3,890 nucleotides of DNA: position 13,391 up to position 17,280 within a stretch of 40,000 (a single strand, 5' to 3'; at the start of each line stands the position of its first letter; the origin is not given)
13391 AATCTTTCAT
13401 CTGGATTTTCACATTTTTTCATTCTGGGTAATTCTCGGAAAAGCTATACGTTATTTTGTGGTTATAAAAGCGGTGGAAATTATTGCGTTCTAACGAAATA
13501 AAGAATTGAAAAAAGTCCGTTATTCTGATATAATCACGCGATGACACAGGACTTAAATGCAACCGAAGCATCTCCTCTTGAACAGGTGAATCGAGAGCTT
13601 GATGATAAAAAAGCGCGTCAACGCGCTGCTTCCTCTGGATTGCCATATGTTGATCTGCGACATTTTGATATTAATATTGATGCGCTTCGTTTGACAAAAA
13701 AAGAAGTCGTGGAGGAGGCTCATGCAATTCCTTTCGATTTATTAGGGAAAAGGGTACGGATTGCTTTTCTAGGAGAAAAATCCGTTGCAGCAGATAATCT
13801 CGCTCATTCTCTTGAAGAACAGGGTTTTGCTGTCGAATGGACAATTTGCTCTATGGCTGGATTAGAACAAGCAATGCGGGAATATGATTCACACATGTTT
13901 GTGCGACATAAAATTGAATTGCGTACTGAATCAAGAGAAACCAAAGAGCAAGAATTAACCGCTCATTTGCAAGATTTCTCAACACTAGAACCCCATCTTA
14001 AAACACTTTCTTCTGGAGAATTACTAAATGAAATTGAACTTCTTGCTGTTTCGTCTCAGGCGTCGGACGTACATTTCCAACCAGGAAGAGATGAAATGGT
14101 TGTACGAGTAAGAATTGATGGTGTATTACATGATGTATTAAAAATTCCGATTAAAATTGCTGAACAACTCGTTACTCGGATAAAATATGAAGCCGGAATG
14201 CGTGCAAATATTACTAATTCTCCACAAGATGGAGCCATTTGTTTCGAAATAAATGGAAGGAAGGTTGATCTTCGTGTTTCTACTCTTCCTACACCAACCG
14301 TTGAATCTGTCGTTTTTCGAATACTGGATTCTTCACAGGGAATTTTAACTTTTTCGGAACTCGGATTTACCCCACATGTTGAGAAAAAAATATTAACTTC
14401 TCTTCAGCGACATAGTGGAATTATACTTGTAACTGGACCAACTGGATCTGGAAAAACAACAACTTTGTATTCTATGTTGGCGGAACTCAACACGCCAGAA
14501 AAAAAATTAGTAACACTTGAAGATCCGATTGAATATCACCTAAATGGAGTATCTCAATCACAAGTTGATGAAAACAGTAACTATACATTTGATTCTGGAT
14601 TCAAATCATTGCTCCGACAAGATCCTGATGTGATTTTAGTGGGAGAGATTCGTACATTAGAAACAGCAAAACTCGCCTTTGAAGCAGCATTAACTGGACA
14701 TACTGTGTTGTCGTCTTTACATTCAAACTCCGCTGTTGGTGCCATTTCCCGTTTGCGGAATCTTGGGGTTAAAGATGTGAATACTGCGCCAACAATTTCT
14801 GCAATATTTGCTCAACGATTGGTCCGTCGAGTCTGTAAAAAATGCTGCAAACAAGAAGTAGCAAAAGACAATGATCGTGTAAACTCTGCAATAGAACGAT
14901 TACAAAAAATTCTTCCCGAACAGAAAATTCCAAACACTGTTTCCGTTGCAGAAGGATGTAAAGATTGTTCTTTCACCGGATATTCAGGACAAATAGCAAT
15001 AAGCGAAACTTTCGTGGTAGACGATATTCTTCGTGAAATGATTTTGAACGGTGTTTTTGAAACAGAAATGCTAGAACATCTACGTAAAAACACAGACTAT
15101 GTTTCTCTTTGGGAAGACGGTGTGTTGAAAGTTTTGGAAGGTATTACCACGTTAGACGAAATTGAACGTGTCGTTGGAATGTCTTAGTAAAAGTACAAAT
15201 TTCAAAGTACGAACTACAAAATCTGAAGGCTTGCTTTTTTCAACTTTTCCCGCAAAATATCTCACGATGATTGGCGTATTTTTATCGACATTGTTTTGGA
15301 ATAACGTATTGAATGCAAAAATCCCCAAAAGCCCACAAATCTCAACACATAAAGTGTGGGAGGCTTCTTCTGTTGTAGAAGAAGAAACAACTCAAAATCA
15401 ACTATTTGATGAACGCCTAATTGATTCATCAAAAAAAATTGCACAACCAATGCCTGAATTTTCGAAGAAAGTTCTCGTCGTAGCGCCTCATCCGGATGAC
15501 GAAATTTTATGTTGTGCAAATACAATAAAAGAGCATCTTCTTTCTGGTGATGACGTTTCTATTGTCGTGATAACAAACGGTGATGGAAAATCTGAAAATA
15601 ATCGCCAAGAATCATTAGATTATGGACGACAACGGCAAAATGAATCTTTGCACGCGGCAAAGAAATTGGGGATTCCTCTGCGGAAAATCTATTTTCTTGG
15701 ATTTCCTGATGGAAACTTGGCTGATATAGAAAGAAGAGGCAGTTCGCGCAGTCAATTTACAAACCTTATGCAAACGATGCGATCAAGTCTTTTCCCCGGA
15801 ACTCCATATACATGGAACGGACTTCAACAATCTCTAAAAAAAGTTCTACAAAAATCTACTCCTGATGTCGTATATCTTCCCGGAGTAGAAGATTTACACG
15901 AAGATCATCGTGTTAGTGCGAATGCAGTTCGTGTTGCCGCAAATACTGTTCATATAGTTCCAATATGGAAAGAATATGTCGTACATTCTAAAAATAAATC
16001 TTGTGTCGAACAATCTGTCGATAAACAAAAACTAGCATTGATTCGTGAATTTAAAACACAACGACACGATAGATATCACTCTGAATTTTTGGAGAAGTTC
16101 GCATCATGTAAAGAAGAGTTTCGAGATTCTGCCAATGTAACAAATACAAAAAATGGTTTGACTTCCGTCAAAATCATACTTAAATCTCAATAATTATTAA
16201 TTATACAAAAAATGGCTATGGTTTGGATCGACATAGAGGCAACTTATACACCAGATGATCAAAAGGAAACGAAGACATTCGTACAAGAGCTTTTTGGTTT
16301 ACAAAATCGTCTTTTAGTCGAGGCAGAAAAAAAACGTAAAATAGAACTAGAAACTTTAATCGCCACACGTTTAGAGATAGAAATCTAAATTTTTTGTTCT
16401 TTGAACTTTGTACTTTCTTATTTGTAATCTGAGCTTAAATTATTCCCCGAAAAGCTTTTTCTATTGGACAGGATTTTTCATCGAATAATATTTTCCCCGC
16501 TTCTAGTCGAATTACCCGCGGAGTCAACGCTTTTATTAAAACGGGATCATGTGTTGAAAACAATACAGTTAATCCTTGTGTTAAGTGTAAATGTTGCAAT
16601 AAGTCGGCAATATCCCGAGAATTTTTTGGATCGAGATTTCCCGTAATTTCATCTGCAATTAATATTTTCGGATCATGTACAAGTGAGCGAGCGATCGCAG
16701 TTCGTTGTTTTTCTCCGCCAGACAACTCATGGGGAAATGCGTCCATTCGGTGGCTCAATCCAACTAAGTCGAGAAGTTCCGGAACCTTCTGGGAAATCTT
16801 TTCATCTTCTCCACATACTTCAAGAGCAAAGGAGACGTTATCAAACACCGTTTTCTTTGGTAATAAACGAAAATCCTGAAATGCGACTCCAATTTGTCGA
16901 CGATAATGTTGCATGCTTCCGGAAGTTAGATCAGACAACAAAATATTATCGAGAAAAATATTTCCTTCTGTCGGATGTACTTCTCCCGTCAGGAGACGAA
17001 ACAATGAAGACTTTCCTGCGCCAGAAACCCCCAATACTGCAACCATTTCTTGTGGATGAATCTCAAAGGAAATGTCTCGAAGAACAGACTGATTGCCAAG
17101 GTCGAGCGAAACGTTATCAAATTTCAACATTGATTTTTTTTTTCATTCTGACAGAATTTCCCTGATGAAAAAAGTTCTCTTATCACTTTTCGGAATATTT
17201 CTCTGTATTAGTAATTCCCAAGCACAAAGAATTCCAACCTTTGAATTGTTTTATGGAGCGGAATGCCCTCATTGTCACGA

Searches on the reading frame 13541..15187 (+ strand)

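Call 11: search_protein_families(library=pfam, proteins=[window:13541-15187:+], max_evalue=0.001)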
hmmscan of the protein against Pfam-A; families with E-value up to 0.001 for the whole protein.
window:13541-15187:+ (548 aa): 6 families
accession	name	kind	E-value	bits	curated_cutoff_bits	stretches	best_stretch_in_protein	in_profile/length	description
PF00437.27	T2SSE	-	2.6e-110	369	24.9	1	161-543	11-370/370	Type II/IV secretion system protein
PF25199.1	nSTAND_NTPase5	-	5e-05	23.6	34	1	283-336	31-86/145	Novel STAND NTPase 5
PF13401.12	AAA_22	-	5.8e-05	23.8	27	1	290-319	2-34/130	AAA domain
PF20720.3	nSTAND3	-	0.0002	21.5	27.2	0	284-329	10-54/155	Novel STAND NTPase 3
PF13086.12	AAA_11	-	0.0004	20.7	27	0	284-370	9-92/257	AAA domain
PF05157.20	MshEN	-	0.00098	19.5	23.1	0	33-76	2-45/90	MshEN domain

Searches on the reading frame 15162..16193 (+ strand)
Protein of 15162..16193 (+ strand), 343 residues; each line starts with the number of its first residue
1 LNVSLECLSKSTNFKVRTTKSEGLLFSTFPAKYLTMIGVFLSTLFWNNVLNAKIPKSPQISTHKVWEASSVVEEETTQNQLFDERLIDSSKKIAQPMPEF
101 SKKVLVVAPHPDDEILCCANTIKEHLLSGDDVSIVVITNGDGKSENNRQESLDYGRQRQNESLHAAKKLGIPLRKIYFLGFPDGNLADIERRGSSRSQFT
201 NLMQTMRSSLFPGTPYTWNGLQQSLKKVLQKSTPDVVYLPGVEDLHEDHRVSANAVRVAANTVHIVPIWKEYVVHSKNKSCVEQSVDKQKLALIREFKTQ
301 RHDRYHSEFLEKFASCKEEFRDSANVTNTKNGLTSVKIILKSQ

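Call 77: search_protein_families(library=pfam, proteins=[window:15162-16193:+], max_evalue=0.001)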
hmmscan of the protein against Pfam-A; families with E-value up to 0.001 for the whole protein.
window:15162-16193:+ (343 aa): 1 family
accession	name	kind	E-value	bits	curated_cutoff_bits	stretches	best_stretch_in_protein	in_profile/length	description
PF02585.22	PIG-L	-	2.8e-30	105.9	28.2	1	105-259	1-128/129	GlcNAc-PI de-N-acetylase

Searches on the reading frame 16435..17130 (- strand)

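Call 77: search_protein_families(library=pfam, proteins=[window:16435-17130:-], max_evalue=0.001)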
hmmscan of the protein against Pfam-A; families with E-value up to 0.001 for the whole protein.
window:16435-17130:- (231 aa): 3 families
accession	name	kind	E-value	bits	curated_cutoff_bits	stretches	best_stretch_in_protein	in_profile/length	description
PF00005.33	ABC_tran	-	1.2e-35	123.5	25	1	17-163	1-136/137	ABC transporter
PF13304.12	AAA_21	-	5.3e-08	33.7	27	1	134-199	236-303/304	AAA domain, putative AbiEii toxin, Type IV TA system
PF02463.25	SMC_N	-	2.2e-05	24.4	40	0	121-185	122-191/220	RecF/RecN/SMC N terminal domain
